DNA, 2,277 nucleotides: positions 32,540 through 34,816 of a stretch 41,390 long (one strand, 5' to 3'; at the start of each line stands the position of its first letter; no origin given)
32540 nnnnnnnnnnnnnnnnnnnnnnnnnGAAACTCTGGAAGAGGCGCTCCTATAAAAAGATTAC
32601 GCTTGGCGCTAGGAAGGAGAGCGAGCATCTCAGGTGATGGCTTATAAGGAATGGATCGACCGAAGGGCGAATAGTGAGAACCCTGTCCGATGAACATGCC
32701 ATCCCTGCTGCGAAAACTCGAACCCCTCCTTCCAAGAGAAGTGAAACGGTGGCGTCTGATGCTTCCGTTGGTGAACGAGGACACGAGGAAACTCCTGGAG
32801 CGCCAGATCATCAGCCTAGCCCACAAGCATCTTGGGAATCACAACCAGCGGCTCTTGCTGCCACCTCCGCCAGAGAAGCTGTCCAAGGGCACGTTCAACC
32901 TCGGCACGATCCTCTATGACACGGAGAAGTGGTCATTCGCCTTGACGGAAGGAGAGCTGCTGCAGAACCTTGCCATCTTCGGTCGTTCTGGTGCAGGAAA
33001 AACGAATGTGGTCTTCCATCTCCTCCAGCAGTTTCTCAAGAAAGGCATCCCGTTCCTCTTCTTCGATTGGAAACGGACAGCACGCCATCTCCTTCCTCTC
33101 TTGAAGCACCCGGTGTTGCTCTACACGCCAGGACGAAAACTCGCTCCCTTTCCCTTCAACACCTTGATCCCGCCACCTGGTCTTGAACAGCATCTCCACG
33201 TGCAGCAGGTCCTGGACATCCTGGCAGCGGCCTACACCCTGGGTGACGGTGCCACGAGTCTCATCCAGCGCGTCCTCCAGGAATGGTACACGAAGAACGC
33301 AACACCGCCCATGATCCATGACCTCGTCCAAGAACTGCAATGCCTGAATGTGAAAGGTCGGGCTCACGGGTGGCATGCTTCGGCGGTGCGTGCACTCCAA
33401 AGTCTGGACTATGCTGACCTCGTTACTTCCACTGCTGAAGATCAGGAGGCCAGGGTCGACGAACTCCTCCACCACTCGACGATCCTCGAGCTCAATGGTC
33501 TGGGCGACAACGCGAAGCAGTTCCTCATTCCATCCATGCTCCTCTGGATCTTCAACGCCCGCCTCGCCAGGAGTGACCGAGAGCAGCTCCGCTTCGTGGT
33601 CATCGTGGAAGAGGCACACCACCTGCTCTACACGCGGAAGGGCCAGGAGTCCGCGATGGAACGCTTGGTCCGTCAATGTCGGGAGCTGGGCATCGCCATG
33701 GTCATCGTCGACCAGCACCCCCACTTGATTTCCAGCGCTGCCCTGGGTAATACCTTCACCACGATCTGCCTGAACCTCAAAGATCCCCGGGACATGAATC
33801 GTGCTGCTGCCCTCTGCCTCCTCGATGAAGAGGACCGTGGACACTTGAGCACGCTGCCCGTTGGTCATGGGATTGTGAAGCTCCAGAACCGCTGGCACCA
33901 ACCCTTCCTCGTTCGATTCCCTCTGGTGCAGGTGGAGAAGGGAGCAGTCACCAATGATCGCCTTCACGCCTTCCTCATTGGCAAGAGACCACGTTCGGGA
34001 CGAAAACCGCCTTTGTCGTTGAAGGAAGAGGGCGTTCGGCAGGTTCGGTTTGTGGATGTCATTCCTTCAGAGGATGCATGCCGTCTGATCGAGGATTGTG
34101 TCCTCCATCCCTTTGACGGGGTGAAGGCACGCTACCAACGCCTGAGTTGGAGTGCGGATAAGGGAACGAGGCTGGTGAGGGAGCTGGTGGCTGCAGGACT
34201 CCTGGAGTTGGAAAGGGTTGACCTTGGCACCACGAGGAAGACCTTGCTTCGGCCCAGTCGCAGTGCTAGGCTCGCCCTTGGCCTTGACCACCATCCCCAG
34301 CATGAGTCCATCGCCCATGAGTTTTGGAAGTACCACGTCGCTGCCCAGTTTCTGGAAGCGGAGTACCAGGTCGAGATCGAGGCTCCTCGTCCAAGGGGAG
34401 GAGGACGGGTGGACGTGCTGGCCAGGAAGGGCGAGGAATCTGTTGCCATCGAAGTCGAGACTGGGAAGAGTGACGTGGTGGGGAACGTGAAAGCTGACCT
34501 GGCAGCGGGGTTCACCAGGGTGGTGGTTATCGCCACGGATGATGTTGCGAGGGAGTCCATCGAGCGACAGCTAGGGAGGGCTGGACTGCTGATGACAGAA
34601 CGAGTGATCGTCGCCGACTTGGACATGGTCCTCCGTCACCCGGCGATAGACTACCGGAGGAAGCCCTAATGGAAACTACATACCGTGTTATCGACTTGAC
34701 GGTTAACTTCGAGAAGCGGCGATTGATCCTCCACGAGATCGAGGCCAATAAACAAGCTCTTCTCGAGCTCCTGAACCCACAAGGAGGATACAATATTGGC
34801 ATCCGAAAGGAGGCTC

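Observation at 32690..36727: Four-gene, stop/start-overlapping operon on the island: candidate undescribed defence or DNA-processing system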

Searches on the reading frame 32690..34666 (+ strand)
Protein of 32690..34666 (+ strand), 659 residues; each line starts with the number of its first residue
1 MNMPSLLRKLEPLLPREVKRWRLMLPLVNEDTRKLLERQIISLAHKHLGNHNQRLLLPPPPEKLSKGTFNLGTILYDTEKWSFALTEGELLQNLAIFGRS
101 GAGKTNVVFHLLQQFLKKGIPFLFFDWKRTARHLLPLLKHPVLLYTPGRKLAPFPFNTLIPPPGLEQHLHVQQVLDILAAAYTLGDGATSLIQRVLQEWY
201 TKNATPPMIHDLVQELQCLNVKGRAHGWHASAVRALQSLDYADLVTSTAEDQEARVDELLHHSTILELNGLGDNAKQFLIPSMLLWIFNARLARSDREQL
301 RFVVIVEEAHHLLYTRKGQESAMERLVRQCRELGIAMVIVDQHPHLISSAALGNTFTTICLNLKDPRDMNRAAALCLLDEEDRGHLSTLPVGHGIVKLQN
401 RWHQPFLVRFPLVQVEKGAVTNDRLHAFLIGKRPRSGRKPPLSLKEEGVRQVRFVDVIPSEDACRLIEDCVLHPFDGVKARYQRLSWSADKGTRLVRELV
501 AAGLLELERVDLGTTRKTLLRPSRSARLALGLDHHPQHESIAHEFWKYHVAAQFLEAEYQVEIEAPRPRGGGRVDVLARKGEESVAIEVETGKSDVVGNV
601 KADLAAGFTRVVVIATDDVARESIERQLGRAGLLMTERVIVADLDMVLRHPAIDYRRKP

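Call 4: search_protein_families(library=pfam, proteins=[window:32690-34666:+], max_evalue=0.1)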
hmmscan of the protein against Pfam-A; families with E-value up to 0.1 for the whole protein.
window:32690-34666:+ (659 aa): 9 families
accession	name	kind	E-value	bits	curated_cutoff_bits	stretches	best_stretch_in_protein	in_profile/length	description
PF01935.23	DUF87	-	6.4e-07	30.1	23.2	1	71-280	3-212/220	Helicase HerA, central domain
PF13401.12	AAA_22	-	0.0002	22.1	27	0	94-337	8-118/130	AAA domain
PF05872.18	HerA_C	-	0.026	13.6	22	0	283-354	236-312/502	Helicase HerA-like C-terminal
PF00270.35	DEAD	-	0.041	14.1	26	0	295-351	114-159/167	DEAD/DEAH box helicase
PF01695.23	IstB_IS21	-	0.045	13.7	24.1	0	92-133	93-134/238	IstB-like ATP binding protein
PF19044.6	P-loop_TraG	-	0.046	12.8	25.8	0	92-147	30-85/413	TraG P-loop domain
PF01580.24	FtsK_SpoIIIE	-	0.056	13.3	24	0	80-116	30-64/221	FtsK/SpoIIIE family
PF04851.21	ResIII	-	0.068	13.5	22.5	0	96-124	28-58/164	Type III restriction enzyme, res subunit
PF13191.12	AAA_16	-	0.089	13.7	32.6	0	88-130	22-63/167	AAA ATPase domain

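Call 5: search_protein_families(library=padloc, proteins=[window:32690-34666:+], max_evalue=0.1)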
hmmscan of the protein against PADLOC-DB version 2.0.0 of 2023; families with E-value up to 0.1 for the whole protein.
window:32690-34666:+ (659 aa): 16 families
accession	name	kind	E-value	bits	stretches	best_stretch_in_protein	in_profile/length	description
PDLC04140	mad8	-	6.8e-14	50.1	1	93-400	29-290/314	mads_8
PDLC02185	HerA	-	1.2e-10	38.8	1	264-395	409-547/585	-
PDLC04105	HerA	-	1.9e-10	37.9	1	264-375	382-500/576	-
PDLC04100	HerA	-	2.1e-10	37.9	1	264-390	403-536/580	-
PDLC02684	DndH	-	1.4e-09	34.1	1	81-342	1357-1636/1715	DndH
PDLC02685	DndH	-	1.1e-07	28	1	81-342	1324-1599/1678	DndH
PDLC01055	HerA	-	7.7e-06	23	1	258-396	377-511/532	Type III coevolved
PDLC04106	HerA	-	8.1e-06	22.6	1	285-371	495-589/667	-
PDLC04102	HerA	-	2.8e-05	20.6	1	264-375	468-584/654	-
PDLC04097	HerA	-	0.0019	14.9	0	255-409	426-591/618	-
PDLC02188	HerA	-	0.0027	14.6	1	301-371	428-503/578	-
PDLC00943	Cas4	-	0.0045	15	1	553-606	51-104/180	CRISPR-associated protein Cas4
PDLC04104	HerA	-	0.0045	13.8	1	289-370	208-296/379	-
PDLC04103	HerA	-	0.0075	12.6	1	299-396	439-543/579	-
PDLC04098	HerA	-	0.019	11.5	1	295-354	520-592/686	-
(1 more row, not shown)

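Call 8: search_protein_families(library=ncbifam, proteins=[window:32690-34666:+], max_evalue=0.1)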
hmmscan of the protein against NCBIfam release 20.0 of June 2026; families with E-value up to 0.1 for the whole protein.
window:32690-34666:+ (659 aa): 17 families
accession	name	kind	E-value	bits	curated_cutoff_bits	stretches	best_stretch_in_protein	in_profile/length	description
NF053655.1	CedD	equivalog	2.2e-16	59.7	600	1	70-397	200-513/527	DNA-translocating ATPase CedD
NF042943.1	HerA_antiphage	equivalog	2.8e-10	39.4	800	1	265-396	398-536/566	anti-phage-associated helicase HerA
NF040937.1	HerA_Thermprot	equivalog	1.4e-09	36.9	800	1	241-396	289-448/487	DNA double-strand break repair helicase HerA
NF033849.1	ser_rich_anae_1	subfamily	1.5e-09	35.8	650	2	253-415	964-1151/1163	serine-rich protein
NF041017.1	DNA_import_CedB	equivalog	4.1e-09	35.6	700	1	93-343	277-515/590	DNA import protein CedB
TIGR02746.1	TraC-F-type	equivalog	2.2e-07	29.2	567.05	1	92-342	431-683/800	type IV secretion system protein TraC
NF040819.1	helicase_HerA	equivalog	7.9e-06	24.6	970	1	303-370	405-474/561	DNA double-strand break repair helicase HerA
NF042944.1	HerA_antiphage_2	equivalog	0.001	17.9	850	1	298-370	425-502/576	anti-phage-associated helicase HerA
NF010278.0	PRK13721.1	subfamily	0.0011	16.9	1177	1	92-334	480-724/874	type IV secretion system protein TraC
NF038214.1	IS21_help_AAA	equivalog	0.0016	18.2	200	0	92-130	91-129/232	IS21-like element helper ATPase IstB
TIGR00929.1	VirB4_CagE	subfamily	0.0018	16.5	643.1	1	90-345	436-678/792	VirB4 family type IV secretion/conjugal transfer ATPase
TIGR00372.1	cas4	equivalog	0.017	15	65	1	553-606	51-104/180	CRISPR-associated protein Cas4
NF011269.0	PRK14676.1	equivalog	0.035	14.2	190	0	563-598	28-64/117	hypothetical protein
NF033545.0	transpos_IS630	equivalog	0.046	13.2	100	0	483-564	20-97/299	IS630 family transposase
NF011270.0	PRK14677.1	equivalog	0.059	13.7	124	0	571-604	31-64/108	hypothetical protein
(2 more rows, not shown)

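Call 9: search_protein_families(library=phrogs, proteins=[window:32690-34666:+], max_evalue=0.1)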
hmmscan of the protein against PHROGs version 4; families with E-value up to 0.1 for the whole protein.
window:32690-34666:+ (659 aa): 6 families
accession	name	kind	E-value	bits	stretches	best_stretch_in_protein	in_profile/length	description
phrog_7035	-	unknown function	4.8e-15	56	1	255-410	436-605/969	-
phrog_2666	-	head and packaging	2.6e-12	47.2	2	302-383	423-504/555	terminase large subunit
phrog_5156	-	unknown function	0.00056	19.1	1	270-348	626-703/824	-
phrog_24831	-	unknown function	0.0011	18.7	1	65-117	267-318/700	-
phrog_97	-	other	0.022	15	0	95-130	77-114/506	UvsX-like recombinase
phrog_3551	-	moron, auxiliary metabolic gene and host takeover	0.063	12.2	1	302-369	540-609/758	FtsK/SpoIIIE-like protein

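Call 10: search_solved_structures(query=window:32690-34666:+, max_evalue=1)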
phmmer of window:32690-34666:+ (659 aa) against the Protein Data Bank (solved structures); distinct sequences matched with E-value up to 1: 8.
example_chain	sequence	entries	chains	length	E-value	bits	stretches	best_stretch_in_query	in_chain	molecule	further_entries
4d2i_A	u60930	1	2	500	7.7e-06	28.1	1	264-396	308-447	HERA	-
8wiv_A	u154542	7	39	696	0.00015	23.8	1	285-396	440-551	Helicase HerA central domain-containing protein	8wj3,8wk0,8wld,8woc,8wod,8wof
9c1m_M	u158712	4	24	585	0.00021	23.4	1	294-389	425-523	ATP-binding protein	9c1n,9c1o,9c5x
8j4u_M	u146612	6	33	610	0.00046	22.2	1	268-405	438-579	Nucleoside triphosphate hydrolase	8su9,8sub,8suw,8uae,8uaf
8wet_A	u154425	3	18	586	0.00054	22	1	263-370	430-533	TdpA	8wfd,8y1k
9x1l_A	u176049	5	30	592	0.0023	19.9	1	303-371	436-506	DNA helicase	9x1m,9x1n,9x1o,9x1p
8xau_A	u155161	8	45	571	0.0024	19.9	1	295-375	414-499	ATP-binding protein | HerA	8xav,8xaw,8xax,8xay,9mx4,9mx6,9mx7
8ziq_M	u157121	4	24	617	0.54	12.1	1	300-371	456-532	HerA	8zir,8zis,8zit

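Call 15: find_homologous_proteins(query=window:32690-34666:+, max_evalue=0.001)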
Query window:32690-34666:+ (659 aa): 756 proteins with E <= 0.001 among 8000 candidates; the best 120 are listed.
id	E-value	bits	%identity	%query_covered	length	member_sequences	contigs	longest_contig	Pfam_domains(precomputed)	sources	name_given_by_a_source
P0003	0.0e+0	1443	100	97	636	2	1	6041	PF01935.24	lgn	-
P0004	7.5e-244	829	60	97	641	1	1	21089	PF01935.24,PF13401.13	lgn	-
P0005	2.4e-240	818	59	97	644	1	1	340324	PF01935.24,PF13401.13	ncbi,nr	ncbi:MAG: ATP-binding protein [Planctomycetes bacterium]|nr:ATP-binding protein [Planctomycetota bac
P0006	2.1e-238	811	59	97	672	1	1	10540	PF01935.24,PF05872.19,PF13401.13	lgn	-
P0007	1.4e-224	766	56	95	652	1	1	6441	PF01935.24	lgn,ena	-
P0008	3.8e-214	731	54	97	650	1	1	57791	PF01935.24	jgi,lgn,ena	-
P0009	3.0e-213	728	53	99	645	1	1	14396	-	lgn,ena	-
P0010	6.3e-212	724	52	97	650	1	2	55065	PF01935.24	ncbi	-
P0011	1.6e-210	719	51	97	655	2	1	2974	PF01935.24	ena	-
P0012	8.0e-208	710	54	96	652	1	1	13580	PF01935.24,PF13401.13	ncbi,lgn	-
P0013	2.4e-207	709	51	97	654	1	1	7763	PF01935.24,PF13401.13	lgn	-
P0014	9.2e-207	707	52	98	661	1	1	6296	PF01935.24,PF13401.13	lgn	-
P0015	3.9e-206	705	52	97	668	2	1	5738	PF19044.7,PF01935.24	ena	-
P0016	5.7e-206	704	52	97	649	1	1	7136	PF01935.24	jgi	-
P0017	1.2e-205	703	51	97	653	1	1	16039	PF01935.24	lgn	-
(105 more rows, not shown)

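Call 17: find_encoding_contigs(protein=P0003, flank=8000, max_places=4)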
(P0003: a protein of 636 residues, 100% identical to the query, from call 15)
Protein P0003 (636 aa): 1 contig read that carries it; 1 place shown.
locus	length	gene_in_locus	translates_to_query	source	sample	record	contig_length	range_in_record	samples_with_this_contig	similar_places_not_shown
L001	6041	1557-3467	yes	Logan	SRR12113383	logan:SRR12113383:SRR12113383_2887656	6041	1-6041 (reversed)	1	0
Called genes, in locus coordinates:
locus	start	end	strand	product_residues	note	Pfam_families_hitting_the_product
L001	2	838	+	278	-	?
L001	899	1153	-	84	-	-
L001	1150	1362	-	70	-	-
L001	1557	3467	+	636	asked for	PF01935:DUF87 (weak)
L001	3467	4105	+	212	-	-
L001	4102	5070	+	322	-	-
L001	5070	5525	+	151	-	-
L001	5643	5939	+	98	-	-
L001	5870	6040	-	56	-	?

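Call 18: find_encoding_contigs(protein=P0005, flank=8000, max_places=3)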
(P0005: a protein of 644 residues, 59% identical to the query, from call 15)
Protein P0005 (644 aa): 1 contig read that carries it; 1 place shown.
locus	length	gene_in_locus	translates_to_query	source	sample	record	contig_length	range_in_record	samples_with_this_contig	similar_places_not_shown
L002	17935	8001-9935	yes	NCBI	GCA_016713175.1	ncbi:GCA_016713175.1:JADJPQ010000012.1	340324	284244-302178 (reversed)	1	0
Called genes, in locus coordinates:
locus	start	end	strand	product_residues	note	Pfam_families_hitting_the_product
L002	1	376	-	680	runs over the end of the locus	PF02463:SMC_N (faint), PF13175:AAA_15 (weak), PF13476:AAA_23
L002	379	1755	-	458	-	PF01507:PAPS_reduct (weak)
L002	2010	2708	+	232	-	PF08867:FRG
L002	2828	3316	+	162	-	PF03848:TehB (weak), PF08241:Methyltransf_11, PF08242:Methyltransf_12, PF13489:Methyltransf_23, PF13649:Methyltransf_25, PF13847:Methyltransf_31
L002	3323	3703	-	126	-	-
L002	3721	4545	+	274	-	PF13676:TIR_2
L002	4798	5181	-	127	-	PF08937:ThsB_TIR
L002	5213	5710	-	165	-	PF08937:ThsB_TIR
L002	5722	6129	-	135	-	-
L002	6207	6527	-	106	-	-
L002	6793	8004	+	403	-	PF00589:Phage_integrase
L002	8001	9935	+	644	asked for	PF01935:DUF87, PF13401:AAA_22 (faint)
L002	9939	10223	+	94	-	-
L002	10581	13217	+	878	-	PF04471:Mrr_cat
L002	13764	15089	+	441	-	PF01408:GFO_IDH_MocA, PF19051:GFO_IDH_MocA_C2, PF22725:GFO_IDH_MocA_C3 (faint)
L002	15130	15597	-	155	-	PF02590:SPOUT_MTase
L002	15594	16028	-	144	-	PF13492:GAF_3 (weak), PF01590:GAF, PF13185:GAF_2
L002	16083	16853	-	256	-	PF03932:CutC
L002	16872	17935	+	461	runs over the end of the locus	PF16697:Yop-YscD_cpl (weak), PF00498:FHA, PF00089:Trypsin (weak), PF13365:Trypsin_2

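Call 19: find_encoding_contigs(protein=P0004, flank=8000, max_places=3)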
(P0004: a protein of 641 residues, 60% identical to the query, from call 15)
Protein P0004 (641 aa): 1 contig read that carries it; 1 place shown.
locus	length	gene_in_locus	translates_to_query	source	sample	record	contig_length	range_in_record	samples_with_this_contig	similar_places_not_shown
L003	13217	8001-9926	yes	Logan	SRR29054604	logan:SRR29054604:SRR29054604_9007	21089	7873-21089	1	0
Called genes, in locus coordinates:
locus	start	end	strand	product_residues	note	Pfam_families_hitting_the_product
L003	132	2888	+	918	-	PF00353:HemolysinCabind (weak), PF08548:Peptidase_M10_C, PF00353:HemolysinCabind (weak)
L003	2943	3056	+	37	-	-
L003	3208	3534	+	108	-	-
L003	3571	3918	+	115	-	-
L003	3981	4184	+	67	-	-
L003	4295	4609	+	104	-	-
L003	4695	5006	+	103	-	-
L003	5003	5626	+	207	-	PF22769:DCD, PF00692:dUTPase (weak)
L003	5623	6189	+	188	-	PF22769:DCD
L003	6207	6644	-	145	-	-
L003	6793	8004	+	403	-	PF00589:Phage_integrase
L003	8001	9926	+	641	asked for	PF01935:DUF87 (weak), PF13401:AAA_22 (faint)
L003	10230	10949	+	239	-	-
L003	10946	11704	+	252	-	-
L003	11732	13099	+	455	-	PF01966:HD, PF13286:HD_assoc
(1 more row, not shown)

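Call 21: find_related_loci(query=A1, collection=genome_contigs, flank=8000)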
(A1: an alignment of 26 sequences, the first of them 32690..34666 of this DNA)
Query A1 (659 aa) in genome_contigs; peptide patterns used: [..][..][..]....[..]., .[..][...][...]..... (x = any residue, [..] = any of these).
338 stretches matched a pattern; 171 encode a relative of the query (tblastn E <= 1e-3); the best 80 are kept; 80 distinct loci.
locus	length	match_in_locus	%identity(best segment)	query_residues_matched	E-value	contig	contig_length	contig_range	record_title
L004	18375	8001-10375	59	1-639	0e+0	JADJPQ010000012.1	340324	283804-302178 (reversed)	MAG: Planctomycetota bacterium isolate Fred_18-Q3-R57-64_BATAC.530 tig00009034-10-3400310, whole genome shotgun sequence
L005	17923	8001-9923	51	1-639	0e+0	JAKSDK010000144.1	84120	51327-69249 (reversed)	MAG: Phycisphaerales bacterium isolate MAG.67 k141_7179963, whole genome shotgun sequence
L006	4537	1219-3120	54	7-641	0e+0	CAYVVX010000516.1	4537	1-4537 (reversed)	MAG TPA_asm: uncultured Planctomycetales bacterium isolate binchicken_co235_144 genome assembly, contig: NODE_39697_leng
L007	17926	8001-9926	52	1-641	0e+0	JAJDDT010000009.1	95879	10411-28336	MAG: Phycisphaerae bacterium isolate OFTM371 OFTM371_8, whole genome shotgun sequence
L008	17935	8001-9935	48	1-649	0e+0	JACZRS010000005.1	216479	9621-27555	MAG: Planctomycetota bacterium isolate B104T1B8 B104T1B8_NODE43, whole genome shotgun sequence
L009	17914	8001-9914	48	1-630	0e+0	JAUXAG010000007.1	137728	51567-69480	MAG: Actinomycetes bacterium isolate CSMAG_2756 CSMAG_2756_k141_699481_length_137728_cov_15.0000, whole genome shotgun s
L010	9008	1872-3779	52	7-643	0e+0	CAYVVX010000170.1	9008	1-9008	MAG TPA_asm: uncultured Planctomycetales bacterium isolate binchicken_co235_144 genome assembly, contig: NODE_17924_leng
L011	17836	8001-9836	52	6-616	0e+0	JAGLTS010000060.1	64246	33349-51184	MAG: Phycisphaerales bacterium isolate RS_11_12 ZL20.bin.12.fa_60, whole genome shotgun sequence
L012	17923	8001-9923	48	2-642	0e+0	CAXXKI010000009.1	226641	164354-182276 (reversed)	MAG: Phycisphaerae bacterium isolate bd3be242-9aa2-4165-bc29-2748e4656e29 genome assembly, contig: contig_9, whole genom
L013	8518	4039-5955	50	1-639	0e+0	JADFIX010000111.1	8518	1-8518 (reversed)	MAG: Planctomycetota bacterium isolate B3T1B8 B3T1B8_NODE17461, whole genome shotgun sequence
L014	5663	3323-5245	50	1-641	0e+0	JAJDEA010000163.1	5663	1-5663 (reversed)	MAG: Phycisphaerae bacterium isolate OFTM303 OFTM303_162, whole genome shotgun sequence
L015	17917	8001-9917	49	1-641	0e+0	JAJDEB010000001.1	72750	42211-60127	MAG: Phycisphaerae bacterium isolate OFTM112 OFTM112_0, whole genome shotgun sequence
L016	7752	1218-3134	50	1-639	0e+0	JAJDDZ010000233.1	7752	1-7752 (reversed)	MAG: Phycisphaerae bacterium isolate OFTM286 OFTM286_232, whole genome shotgun sequence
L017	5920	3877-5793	50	1-639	0e+0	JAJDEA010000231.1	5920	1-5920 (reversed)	MAG: Phycisphaerae bacterium isolate OFTM303 OFTM303_230, whole genome shotgun sequence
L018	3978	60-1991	48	1-641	0e+0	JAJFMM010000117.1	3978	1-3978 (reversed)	MAG: Chlamydiae bacterium isolate OFTM30 OFTM30_116, whole genome shotgun sequence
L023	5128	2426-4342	50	1-639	0e+0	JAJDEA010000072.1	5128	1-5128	MAG: Phycisphaerae bacterium isolate OFTM303 OFTM303_71, whole genome shotgun sequence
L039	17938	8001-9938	46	1-641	0e+0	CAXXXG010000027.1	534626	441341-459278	MAG: Sedimentisphaerales bacterium isolate 547d8dc4-f4dd-4db4-9462-dbf544382da7 genome assembly, contig: contig_27, whol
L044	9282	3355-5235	50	7-635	0e+0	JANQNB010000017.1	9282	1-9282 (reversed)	MAG: Candidatus Nanoarchaeia archaeon isolate PL23a_bin.69 k99_4778022, whole genome shotgun sequence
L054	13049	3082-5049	48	1-633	5e-177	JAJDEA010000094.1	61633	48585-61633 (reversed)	MAG: Phycisphaerae bacterium isolate OFTM303 OFTM303_93, whole genome shotgun sequence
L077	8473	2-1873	50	16-639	0e+0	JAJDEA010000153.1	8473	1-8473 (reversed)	MAG: Phycisphaerae bacterium isolate OFTM303 OFTM303_152, whole genome shotgun sequence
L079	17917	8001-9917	35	7-630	1e-118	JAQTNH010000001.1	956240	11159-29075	MAG: Candidatus Nanoarchaeia archaeon isolate STA_6 NODE_3_length_956240_cov_8.774269_Sandtown_A, whole genome shotgun s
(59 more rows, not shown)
